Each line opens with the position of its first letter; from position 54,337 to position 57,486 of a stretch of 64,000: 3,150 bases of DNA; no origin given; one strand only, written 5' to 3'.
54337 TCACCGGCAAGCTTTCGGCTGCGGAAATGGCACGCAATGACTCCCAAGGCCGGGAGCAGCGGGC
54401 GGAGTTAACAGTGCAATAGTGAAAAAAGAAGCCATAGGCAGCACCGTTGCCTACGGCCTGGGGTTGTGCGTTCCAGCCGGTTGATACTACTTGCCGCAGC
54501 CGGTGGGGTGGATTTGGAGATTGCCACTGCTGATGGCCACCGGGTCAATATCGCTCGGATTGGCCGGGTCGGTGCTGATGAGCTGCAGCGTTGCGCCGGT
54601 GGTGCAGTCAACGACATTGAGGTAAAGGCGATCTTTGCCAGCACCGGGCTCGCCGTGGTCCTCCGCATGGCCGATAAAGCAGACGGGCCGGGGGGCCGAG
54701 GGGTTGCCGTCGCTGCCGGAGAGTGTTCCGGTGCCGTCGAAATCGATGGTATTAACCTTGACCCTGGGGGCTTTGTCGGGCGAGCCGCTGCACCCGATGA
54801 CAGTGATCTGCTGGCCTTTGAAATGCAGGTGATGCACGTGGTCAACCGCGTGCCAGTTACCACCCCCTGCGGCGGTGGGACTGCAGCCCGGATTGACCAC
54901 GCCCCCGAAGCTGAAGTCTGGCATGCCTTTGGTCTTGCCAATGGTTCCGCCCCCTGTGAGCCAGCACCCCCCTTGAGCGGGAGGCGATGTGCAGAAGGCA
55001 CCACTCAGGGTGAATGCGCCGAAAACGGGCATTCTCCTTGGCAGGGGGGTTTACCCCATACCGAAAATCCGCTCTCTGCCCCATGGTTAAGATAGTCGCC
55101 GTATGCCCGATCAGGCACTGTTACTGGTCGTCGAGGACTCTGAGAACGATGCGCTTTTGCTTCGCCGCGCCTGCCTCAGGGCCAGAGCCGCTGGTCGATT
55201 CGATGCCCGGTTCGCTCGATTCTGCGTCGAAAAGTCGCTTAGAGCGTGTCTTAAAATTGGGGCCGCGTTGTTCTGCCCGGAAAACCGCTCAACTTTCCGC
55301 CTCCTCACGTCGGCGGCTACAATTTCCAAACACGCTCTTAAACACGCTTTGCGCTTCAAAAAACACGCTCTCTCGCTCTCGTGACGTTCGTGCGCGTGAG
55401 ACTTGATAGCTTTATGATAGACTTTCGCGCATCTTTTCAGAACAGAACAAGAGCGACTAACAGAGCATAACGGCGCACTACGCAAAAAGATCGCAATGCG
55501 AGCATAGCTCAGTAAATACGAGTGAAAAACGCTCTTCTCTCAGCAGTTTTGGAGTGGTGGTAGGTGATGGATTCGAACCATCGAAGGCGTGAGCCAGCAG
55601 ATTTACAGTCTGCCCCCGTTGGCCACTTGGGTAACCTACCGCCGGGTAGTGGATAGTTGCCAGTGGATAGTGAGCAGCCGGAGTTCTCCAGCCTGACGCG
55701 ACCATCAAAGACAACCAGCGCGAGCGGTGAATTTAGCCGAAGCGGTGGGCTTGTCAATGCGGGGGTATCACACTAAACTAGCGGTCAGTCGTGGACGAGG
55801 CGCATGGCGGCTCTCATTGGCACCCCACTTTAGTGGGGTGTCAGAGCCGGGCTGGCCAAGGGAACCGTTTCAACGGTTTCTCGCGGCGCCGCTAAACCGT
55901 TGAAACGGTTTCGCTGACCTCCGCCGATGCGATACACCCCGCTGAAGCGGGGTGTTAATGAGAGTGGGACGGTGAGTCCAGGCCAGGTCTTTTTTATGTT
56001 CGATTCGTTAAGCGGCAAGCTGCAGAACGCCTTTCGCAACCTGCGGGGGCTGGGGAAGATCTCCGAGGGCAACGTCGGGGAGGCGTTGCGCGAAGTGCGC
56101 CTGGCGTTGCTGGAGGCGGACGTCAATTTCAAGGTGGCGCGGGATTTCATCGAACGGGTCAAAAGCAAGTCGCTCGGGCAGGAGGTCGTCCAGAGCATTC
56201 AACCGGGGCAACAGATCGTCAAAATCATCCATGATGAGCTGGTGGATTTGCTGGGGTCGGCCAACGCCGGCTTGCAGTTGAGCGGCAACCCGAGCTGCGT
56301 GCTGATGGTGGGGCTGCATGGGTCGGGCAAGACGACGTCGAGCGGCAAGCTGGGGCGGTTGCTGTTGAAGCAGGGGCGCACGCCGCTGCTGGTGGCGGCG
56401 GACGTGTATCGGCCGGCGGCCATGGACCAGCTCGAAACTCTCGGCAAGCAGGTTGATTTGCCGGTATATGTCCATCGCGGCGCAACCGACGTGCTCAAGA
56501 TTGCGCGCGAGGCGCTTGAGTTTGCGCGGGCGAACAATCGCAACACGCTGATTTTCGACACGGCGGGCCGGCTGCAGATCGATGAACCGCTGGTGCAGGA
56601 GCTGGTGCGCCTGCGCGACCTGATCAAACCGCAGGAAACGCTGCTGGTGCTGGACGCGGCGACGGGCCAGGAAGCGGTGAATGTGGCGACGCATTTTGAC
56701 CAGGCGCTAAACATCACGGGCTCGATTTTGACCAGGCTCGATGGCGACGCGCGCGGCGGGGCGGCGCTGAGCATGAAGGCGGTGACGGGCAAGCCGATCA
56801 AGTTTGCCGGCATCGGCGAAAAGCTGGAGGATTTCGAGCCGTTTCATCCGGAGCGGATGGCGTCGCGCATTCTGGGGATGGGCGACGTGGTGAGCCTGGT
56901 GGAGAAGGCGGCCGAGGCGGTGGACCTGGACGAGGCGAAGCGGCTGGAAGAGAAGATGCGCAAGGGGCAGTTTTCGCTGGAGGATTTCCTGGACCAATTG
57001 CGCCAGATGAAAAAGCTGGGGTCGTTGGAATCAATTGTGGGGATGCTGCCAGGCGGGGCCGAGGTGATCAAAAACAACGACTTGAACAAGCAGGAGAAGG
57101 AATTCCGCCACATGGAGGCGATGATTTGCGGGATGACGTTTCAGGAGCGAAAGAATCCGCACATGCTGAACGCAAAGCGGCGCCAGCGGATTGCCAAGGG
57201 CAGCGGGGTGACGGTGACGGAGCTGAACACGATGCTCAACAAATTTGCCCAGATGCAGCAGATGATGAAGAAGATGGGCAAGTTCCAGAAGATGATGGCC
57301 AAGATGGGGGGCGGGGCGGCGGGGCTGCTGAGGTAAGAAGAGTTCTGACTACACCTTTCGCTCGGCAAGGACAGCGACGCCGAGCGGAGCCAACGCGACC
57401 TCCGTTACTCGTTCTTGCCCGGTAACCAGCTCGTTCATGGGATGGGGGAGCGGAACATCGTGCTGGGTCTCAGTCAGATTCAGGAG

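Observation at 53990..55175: Receiver-domain gene remnants that retain only their termini, three loci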

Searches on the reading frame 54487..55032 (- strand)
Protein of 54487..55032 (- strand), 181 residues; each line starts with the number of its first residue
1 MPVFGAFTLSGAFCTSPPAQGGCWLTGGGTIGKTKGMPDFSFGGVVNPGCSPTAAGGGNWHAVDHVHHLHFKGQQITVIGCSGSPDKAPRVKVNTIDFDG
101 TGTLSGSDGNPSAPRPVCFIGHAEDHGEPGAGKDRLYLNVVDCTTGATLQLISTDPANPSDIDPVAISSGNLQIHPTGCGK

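Call 10: search_protein_families(library=pfam, proteins=[window:54487-55032:-], max_evalue=0.01)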
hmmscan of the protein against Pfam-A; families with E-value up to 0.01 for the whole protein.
window:54487-55032:- (181 aa): 0 families

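Call 23: find_encoding_contigs(protein=window:54487-55032:-, flank=10000, max_places=10)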
Protein window:54487-55032:- (181 aa): 3 contigs read that carry it; 2 places shown.
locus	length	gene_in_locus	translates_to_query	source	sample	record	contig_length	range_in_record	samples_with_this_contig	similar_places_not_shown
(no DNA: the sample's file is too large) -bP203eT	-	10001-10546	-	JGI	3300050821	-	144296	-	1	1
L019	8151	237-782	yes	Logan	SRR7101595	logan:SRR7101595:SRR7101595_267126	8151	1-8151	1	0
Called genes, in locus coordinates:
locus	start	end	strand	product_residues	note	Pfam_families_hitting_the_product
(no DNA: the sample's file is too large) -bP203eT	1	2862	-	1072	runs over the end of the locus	PF07494:Reg_prop (weak), PF20067:SSL_N (faint), PF07495:Y_Y_Y, PF07730:HisKA_3, PF02518:HATPase_c, PF13581:HATPase_c_2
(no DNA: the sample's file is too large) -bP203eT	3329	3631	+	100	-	PF02922:CBM_48, PF16561:AMPK1_CBM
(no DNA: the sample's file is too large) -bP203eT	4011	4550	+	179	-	PF00072:Response_reg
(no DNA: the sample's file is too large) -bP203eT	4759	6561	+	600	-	PF03460:NIR_SIR_ferr, PF01077:NIR_SIR, PF03460:NIR_SIR_ferr, PF01077:NIR_SIR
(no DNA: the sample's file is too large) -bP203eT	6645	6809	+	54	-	-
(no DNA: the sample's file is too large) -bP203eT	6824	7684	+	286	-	PF08532:Glyco_hydro_42M, PF08533:Glyco_hydro_42C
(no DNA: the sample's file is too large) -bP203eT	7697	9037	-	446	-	PF02881:SRP54_N, PF00448:SRP54, PF02978:SRP_SPB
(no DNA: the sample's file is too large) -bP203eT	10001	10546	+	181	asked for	-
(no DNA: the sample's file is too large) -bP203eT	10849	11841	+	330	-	PF00295:Glyco_hydro_28, PF13229:Beta_helix (weak)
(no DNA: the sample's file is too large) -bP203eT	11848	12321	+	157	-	-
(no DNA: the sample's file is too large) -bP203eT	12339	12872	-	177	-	PF13482:RNase_H_2 (weak)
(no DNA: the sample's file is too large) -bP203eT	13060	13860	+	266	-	PF02405:MlaE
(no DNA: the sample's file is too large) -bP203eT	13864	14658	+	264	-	PF00005:ABC_tran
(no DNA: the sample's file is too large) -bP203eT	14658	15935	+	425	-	PF02470:MlaD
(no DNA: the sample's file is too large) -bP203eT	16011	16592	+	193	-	-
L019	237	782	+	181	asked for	-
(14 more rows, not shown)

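Call 27: find_homologous_proteins(query=window:54487-55032:-, max_evalue=0.001)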
Query window:54487-55032:- (181 aa): 359 proteins with E <= 0.001 among 453 candidates; the best 120 are listed.
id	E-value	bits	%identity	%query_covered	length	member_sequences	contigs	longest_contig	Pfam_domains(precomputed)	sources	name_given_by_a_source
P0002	2.3e-94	333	100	80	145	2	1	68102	-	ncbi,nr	ncbi:MAG TPA: hypothetical protein VN578_10105 [Candidatus Binatia bacterium]|nr:hypothetical protei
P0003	1.8e-83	297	77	97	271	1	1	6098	-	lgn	-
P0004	9.4e-83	295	73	97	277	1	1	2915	-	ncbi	-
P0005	1.8e-82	294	75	97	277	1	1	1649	PF13620.13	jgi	-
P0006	1.1e-81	291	75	96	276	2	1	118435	-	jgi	jgi:hypothetical protein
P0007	3.6e-81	290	73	97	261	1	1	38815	-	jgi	jgi:hypothetical protein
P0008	3.9e-81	290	74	97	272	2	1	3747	PF13620.13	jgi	jgi:hypothetical protein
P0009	1.1e-80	288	73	97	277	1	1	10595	-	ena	-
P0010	5.3e-80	286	73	97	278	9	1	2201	PF13620.13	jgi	jgi:hypothetical protein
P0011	4.4e-79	283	72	96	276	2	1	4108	-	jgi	jgi:hypothetical protein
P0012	4.9e-79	283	71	97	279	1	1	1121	PF13620.13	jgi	jgi:hypothetical protein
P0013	7.7e-79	282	71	97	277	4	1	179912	-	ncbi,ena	-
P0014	9.5e-79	282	73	97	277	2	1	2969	PF13620.13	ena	-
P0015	1.8e-78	281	74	96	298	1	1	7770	-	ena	-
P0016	2.9e-78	280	72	96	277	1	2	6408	-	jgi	jgi:hypothetical protein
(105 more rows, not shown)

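Call 29: find_encoding_contigs(protein=P0006, flank=10000, max_places=3)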
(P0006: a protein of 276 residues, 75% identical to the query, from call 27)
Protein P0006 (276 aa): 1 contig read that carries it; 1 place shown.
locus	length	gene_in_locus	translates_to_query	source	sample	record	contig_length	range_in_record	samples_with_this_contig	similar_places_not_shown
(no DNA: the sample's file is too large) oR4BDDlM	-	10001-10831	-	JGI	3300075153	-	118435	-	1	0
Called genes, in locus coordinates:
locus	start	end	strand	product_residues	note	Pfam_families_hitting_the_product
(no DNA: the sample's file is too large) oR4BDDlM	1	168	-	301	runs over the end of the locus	-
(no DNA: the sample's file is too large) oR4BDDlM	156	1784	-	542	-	PF01943:Polysacc_synt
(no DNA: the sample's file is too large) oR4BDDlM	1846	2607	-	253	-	PF13489:Methyltransf_23, PF13847:Methyltransf_31 (weak), PF13649:Methyltransf_25 (weak)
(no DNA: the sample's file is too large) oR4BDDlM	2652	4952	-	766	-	PF01656:CbiA (weak), PF09140:MipZ (faint), PF10609:ParA, PF13614:AAA_31 (weak)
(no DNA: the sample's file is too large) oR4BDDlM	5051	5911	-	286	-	PF02563:Poly_export, PF22461:SLBB_2, PF10531:SLBB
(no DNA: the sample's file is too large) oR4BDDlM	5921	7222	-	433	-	-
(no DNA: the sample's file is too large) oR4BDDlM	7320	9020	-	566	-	PF22842:Pel9A-like_beta_helix, PF13229:Beta_helix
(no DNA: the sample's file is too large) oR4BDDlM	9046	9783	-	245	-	PF02357:NusG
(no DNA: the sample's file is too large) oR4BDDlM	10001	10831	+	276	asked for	-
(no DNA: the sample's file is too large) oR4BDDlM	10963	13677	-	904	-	PF22842:Pel9A-like_beta_helix, PF07602:DUF1565, PF13750:Big_3_3 (faint), PF17957:Big_7, PF19077:Big_13 (faint), PF17957:Big_7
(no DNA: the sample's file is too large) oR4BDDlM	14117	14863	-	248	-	PF22624:AASDHPPT_N, PF01648:ACPS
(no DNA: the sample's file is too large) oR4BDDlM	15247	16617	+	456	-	PF00082:Peptidase_S8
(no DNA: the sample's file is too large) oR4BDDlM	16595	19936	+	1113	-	PF22148:Fervidolysin_NPro-like (weak), PF00082:Peptidase_S8, PF00801:PKD, PF18911:PKD_4, PF00801:PKD, PF18911:PKD_4, PF00801:PKD, PF18911:PKD_4, +2 more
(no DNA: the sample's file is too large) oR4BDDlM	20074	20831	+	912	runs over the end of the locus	PF00072:Response_reg, PF00989:PAS, PF08448:PAS_4, PF13426:PAS_9, PF00989:PAS, PF08448:PAS_4, PF13426:PAS_9, PF00989:PAS, +11 more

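Call 30: find_encoding_contigs(protein=P0013, flank=10000, max_places=3)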
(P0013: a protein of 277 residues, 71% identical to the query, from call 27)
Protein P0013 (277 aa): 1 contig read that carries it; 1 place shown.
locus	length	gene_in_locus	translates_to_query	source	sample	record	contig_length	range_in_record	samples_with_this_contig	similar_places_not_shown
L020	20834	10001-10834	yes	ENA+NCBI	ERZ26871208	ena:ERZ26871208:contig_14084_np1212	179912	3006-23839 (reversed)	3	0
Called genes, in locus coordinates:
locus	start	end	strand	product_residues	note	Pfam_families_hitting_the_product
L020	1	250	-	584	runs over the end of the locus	PF00512:HisKA (weak), PF02518:HATPase_c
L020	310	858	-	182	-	PF02441:Flavoprotein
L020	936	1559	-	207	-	PF00625:Guanylate_kin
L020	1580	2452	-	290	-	PF03755:YicC-like_N, PF08340:YicC-like_C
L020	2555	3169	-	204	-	-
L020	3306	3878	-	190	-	PF05685:Uma2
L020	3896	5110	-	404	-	PF00291:PALP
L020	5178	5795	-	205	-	PF00697:PRAI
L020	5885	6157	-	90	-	-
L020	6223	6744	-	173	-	-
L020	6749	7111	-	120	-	-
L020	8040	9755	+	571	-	PF00884:Sulfatase, PF01663:Phosphodiest, PF16347:SGSH_C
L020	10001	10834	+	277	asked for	-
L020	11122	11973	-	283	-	-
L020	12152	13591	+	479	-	-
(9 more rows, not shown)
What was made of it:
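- Tried and rejected: Homologues of the secreted protein (P0006, P0013) sit in unrelated contexts (calls 29, 30).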

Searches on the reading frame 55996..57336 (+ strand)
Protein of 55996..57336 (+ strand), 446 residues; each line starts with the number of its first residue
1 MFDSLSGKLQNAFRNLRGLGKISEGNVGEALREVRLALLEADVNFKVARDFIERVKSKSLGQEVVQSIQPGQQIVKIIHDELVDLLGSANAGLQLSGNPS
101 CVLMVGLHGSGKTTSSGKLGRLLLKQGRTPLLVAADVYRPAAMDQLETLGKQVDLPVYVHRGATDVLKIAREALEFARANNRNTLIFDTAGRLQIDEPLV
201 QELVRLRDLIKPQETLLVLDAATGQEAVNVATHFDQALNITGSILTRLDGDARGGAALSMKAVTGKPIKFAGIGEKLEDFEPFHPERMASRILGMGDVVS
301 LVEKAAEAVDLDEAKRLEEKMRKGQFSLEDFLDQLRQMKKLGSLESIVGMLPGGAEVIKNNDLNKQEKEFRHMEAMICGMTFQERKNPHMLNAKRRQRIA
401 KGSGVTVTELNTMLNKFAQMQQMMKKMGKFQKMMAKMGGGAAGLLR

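Call 31: find_homologous_proteins(query=window:55996-57336:+, max_evalue=1e-100)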
Query window:55996-57336:+ (446 aa): 7980 proteins with E <= 1e-100 among 8000 candidates; the best 120 are listed.
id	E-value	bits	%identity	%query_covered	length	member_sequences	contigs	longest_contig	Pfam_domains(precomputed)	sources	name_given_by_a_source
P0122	6.3e-283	956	100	100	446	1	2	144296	PF02881.25,PF02978.27,PF00448.29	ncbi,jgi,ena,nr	ncbi:MAG TPA: signal recognition particle protein [Candidatus Binatia bacterium]|jgi:signal recognit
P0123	3.6e-267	904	93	100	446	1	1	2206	PF02881.25,PF02978.27,PF13401.13,PF00448.29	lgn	-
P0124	7.1e-267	903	93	100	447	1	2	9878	PF02881.25,PF02978.27,PF13401.13,PF00448.29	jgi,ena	-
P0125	3.6e-266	901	93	100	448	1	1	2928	PF02881.25,PF02978.27,PF13401.13,PF00448.29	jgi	-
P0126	5.4e-266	900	93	100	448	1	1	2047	PF02881.25,PF02978.27,PF13401.13,PF00448.29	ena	-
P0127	8.6e-266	899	92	100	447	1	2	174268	PF02881.25,PF02978.27,PF00448.29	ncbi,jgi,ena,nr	ncbi:MAG TPA: signal recognition particle protein [Candidatus Acidoferrum sp.]|jgi:signal recognitio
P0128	1.8e-265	898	92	97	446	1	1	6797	PF02881.25,PF02978.27,PF13401.13,PF00448.29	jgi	jgi:signal recognition particle subunit SRP54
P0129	1.8e-264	895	94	97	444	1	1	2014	PF02881.25,PF02978.27,PF13401.13,PF00448.29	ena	-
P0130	4.1e-264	894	92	100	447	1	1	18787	PF02881.25,PF02978.27,PF13401.13,PF00448.29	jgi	jgi:signal recognition particle subunit SRP54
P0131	4.9e-264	894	93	97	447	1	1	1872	PF02881.25,PF02978.27,PF13401.13,PF00448.29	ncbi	-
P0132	4.7e-263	890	91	98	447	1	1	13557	PF02881.25,PF02978.27,PF13401.13,PF00448.29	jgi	jgi:signal recognition particle subunit SRP54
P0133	7.2e-263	890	91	100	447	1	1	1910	PF02881.25,PF02978.27,PF13401.13,PF00448.29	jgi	jgi:signal recognition particle subunit SRP54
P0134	7.5e-263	890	91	100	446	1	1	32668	PF02881.25,PF02978.27,PF13401.13,PF00448.29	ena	-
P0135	1.8e-262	888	91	100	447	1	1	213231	PF02881.25,PF02978.27,PF13401.13,PF00448.29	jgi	jgi:signal recognition particle subunit SRP54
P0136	4.2e-262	887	91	100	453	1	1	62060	PF02881.25,PF02978.27,PF01656.30,PF13401.13,PF00448.29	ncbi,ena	-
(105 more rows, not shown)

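Call 32: find_encoding_contigs(protein=P0127, flank=10000, max_places=3)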
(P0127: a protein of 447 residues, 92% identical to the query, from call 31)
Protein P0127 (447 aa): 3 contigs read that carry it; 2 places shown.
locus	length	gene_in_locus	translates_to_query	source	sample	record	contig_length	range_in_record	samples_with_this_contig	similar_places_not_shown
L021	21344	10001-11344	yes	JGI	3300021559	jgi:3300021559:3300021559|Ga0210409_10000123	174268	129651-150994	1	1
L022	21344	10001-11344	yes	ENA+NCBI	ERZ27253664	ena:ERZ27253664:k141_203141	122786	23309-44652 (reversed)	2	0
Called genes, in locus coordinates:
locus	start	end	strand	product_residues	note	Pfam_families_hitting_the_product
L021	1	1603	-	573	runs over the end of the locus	PF00578:AhpC-TSA, PF08534:Redoxin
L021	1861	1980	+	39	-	-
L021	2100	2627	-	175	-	PF13643:DUF4145 (faint)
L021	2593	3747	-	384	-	PF14022:DUF4238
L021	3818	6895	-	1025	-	PF20464:MmeI_N, PF20465:MmeI_hel, PF20473:MmeI_Mtase, PF20466:MmeI_TRD (weak), PF20467:MmeI_C (weak)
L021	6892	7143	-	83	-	-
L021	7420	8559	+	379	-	PF06114:Peptidase_M78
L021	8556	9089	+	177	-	PF14367:DUF4411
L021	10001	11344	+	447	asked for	PF02881:SRP54_N, PF00448:SRP54, PF02978:SRP_SPB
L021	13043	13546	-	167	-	-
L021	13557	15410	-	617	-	PF07973:tRNA_SAD, PF00587:tRNA-synt_2b, PF03129:HGTP_anticodon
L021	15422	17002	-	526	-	PF01564:Spermine_synth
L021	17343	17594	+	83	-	-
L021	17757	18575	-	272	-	PF13653:GDPD_2 (weak)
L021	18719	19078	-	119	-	PF13470:PIN_3, PF24109:DUF7384 (faint)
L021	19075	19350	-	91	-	-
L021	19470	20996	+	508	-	PF00370:FGGY_N, PF02782:FGGY_C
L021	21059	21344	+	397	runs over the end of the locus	PF04055:Radical_SAM, PF06968:BATS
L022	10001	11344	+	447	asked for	PF02881:SRP54_N, PF00448:SRP54, PF02978:SRP_SPB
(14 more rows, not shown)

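Call 33: find_encoding_contigs(protein=P0124, flank=10000, max_places=3)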
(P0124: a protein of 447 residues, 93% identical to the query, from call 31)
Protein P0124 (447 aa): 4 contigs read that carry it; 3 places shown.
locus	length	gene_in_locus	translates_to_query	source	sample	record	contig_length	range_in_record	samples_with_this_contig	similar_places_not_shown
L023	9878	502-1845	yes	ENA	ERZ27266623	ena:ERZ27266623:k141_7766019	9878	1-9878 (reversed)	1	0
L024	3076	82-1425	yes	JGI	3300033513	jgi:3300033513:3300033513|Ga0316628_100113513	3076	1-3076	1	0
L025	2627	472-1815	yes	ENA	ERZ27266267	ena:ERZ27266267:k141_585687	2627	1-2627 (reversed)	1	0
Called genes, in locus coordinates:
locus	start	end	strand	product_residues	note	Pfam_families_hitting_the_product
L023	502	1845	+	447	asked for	PF02881:SRP54_N, PF13401:AAA_22 (faint), PF00448:SRP54, PF02978:SRP_SPB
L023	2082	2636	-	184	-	-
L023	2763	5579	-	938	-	PF03176:MMPL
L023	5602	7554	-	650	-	PF07224:Chlorophyllase (weak), PF12697:Abhydrolase_6 (weak)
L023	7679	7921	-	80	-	-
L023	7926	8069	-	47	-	PF07396:Porin_O_P (weak)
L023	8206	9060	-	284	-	PF00230:MIP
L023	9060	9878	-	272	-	?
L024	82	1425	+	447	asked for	PF02881:SRP54_N, PF13401:AAA_22 (faint), PF00448:SRP54, PF02978:SRP_SPB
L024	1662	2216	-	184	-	-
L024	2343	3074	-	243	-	?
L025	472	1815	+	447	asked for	PF02881:SRP54_N, PF13401:AAA_22 (faint), PF00448:SRP54, PF02978:SRP_SPB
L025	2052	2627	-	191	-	?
